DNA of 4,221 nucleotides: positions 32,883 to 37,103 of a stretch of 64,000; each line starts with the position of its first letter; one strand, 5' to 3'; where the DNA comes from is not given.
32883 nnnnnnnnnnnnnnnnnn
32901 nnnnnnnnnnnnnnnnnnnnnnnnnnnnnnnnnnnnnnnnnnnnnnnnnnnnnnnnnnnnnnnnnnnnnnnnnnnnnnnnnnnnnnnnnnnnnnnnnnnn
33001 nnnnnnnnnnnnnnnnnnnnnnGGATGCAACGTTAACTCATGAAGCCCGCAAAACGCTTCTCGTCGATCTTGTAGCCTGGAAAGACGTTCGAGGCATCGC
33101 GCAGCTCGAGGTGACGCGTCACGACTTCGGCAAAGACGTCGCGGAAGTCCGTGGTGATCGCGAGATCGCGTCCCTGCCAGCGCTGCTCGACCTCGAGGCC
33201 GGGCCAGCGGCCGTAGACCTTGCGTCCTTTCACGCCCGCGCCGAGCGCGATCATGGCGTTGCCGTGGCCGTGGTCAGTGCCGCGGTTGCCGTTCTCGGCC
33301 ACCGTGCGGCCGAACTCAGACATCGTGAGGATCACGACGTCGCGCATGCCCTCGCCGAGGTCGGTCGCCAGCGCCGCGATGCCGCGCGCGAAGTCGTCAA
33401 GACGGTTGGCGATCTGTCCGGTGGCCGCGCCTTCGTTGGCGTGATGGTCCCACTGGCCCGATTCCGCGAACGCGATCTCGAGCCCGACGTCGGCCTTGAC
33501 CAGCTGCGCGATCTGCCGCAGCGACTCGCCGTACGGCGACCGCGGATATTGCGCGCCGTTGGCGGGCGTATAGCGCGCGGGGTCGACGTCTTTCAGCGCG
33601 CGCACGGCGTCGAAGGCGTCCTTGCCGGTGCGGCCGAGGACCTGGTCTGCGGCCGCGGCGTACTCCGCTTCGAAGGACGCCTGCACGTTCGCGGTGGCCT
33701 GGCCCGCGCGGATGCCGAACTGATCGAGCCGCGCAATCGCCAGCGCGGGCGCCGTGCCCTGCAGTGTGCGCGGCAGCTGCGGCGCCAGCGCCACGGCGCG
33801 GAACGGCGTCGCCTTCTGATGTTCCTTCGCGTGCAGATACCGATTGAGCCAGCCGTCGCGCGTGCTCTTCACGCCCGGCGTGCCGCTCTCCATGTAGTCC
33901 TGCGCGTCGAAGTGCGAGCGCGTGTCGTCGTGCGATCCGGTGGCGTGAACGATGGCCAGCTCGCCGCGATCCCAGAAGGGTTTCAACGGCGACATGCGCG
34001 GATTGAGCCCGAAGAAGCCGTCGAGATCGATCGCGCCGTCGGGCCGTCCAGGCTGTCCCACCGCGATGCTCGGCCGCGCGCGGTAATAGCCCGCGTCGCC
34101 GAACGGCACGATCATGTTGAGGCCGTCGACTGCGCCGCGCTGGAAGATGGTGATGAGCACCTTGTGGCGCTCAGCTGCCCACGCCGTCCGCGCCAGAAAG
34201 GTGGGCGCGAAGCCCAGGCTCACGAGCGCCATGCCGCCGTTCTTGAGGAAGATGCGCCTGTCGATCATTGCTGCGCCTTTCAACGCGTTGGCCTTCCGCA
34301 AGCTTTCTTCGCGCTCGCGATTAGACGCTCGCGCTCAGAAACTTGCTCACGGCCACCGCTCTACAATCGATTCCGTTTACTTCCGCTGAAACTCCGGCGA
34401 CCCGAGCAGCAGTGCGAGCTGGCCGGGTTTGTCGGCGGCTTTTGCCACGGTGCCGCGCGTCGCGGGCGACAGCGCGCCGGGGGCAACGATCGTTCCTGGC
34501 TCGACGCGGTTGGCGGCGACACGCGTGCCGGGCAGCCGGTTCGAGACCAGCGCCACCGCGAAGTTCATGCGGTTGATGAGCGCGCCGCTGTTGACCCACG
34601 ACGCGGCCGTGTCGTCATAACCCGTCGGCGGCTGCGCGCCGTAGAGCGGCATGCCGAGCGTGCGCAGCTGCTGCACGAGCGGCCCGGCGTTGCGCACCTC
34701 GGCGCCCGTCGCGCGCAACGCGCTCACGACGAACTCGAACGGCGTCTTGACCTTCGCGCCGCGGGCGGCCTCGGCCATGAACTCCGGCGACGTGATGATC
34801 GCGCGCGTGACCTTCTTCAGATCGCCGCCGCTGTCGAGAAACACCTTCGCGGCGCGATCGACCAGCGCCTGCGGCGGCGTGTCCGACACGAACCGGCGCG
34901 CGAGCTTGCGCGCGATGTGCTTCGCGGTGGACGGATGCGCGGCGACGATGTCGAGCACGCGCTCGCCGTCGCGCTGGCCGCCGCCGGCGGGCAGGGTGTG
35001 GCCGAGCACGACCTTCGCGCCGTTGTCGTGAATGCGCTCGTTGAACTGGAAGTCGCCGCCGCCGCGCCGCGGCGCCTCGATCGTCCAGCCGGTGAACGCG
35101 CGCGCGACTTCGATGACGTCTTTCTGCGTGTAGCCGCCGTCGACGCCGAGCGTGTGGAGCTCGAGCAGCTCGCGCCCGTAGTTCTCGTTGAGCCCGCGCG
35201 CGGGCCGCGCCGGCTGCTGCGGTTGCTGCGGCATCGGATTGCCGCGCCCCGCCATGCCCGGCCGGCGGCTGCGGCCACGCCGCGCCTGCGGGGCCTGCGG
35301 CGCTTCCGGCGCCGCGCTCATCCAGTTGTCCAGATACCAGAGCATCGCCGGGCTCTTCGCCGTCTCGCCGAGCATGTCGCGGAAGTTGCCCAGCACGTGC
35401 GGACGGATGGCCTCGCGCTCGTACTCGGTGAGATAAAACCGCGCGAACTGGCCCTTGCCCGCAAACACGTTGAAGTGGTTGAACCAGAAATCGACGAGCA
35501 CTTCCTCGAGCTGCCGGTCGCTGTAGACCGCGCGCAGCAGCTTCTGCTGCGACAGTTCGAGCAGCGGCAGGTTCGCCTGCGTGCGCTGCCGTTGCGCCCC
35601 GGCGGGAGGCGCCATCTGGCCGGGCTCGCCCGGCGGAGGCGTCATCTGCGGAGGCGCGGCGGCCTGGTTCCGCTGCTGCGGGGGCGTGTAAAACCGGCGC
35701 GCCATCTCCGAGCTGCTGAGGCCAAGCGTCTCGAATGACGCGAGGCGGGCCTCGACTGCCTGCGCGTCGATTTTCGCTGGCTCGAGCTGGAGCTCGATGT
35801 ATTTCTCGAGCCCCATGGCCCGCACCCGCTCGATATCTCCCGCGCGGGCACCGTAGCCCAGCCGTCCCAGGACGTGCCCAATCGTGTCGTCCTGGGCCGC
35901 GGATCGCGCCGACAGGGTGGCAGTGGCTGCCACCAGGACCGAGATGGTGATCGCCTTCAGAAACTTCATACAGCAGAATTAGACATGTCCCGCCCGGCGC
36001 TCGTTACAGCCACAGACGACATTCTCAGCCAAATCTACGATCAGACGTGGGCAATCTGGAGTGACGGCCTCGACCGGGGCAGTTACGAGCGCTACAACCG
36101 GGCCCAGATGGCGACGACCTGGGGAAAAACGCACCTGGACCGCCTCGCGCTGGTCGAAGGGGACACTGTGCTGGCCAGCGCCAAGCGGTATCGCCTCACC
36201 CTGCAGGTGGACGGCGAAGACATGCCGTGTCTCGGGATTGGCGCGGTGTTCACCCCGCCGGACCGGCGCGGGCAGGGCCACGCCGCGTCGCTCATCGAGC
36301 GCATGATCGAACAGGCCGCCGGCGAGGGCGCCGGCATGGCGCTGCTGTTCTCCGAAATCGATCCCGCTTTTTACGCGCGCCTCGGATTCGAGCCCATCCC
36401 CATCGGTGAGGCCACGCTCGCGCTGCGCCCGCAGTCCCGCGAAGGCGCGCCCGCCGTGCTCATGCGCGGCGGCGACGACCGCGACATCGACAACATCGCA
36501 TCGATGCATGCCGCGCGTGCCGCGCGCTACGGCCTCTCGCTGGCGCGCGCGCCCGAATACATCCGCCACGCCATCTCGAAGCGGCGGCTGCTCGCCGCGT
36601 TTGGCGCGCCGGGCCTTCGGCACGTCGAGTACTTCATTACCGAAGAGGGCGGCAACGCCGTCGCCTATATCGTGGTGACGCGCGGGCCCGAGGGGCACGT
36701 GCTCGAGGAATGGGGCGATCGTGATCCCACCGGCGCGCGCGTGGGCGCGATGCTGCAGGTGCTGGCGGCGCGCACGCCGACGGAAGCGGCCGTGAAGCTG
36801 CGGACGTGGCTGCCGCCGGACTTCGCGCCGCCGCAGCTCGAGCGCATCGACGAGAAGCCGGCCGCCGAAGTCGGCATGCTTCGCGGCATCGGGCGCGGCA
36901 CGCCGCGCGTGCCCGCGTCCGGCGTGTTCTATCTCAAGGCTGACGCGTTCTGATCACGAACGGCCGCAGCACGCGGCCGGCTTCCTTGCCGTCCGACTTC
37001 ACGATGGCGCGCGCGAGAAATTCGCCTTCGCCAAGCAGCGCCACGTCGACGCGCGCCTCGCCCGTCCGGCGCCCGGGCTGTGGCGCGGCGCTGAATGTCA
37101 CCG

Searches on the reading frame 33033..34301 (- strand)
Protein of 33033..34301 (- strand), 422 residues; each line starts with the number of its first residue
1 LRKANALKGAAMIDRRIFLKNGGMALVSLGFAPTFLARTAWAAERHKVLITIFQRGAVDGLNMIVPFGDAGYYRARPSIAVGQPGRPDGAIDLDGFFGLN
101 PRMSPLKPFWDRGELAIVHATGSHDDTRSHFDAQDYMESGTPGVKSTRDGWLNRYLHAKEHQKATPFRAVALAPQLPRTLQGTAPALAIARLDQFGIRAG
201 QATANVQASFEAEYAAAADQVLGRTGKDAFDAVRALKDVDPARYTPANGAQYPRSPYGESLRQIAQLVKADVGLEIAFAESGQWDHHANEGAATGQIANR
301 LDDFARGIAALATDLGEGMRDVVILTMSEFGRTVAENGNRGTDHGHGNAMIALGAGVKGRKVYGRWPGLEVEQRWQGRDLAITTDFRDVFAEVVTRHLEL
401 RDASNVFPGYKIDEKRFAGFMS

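Call 52: search_protein_families(library=pfam, proteins=[window:33033-34301:-], max_evalue=0.000001)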
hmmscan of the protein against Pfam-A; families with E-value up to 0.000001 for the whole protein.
window:33033-34301:- (422 aa): 1 family
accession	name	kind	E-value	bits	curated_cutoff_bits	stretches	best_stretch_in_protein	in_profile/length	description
PF07394.17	DUF1501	-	3.9e-34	118.9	27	1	47-402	2-381/390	Protein of unknown function (DUF1501)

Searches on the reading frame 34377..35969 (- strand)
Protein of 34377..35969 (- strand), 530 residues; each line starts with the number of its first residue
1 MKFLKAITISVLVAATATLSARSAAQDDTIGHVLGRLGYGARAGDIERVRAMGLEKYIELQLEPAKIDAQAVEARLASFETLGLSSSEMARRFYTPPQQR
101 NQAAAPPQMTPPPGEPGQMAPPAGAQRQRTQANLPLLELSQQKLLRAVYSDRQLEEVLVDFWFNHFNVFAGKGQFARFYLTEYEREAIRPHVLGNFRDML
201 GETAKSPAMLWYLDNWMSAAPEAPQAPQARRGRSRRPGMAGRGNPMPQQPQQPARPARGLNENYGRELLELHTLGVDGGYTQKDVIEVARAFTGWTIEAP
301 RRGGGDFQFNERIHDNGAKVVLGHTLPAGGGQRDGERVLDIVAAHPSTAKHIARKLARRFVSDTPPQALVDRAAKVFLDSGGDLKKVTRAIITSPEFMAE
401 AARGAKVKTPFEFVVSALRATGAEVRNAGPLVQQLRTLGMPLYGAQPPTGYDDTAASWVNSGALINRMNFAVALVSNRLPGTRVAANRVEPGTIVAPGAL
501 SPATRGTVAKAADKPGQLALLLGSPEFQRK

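Call 52: search_protein_families(library=pfam, proteins=[window:34377-35969:-], max_evalue=0.000001)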
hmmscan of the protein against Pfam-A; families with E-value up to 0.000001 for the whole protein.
window:34377-35969:- (530 aa): 1 family
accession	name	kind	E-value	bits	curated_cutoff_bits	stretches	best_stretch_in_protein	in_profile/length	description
PF08811.16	DUF1800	-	3.2e-140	468.4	26.1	1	32-529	1-419/419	Protein of unknown function (DUF1800)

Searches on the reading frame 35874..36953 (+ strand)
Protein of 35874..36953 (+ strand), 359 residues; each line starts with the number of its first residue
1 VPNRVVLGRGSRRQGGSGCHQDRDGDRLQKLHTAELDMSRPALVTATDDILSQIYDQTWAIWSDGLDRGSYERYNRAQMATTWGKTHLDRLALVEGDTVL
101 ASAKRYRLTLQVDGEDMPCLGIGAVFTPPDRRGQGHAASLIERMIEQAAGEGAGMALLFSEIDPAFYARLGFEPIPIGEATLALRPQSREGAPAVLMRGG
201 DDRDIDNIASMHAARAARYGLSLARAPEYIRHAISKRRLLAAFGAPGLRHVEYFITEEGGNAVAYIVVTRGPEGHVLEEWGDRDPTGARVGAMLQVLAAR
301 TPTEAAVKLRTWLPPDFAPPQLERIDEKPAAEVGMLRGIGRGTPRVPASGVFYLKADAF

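Call 52: search_protein_families(library=pfam, proteins=[window:35874-36953:+], max_evalue=0.000001)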
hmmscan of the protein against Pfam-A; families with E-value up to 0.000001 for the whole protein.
window:35874-36953:+ (359 aa): 3 families
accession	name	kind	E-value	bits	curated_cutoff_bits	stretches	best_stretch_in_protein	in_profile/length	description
PF13527.13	Acetyltransf_9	-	1.3e-14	54.7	25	1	89-174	42-126/127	Acetyltransferase (GNAT) domain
PF00583.31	Acetyltransf_1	-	4.7e-07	30.5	20.7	0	83-172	28-116/116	Acetyltransferase (GNAT) family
PF13508.13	Acetyltransf_7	-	7.1e-07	30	27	0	123-174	32-84/84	Acetyltransferase (GNAT) domain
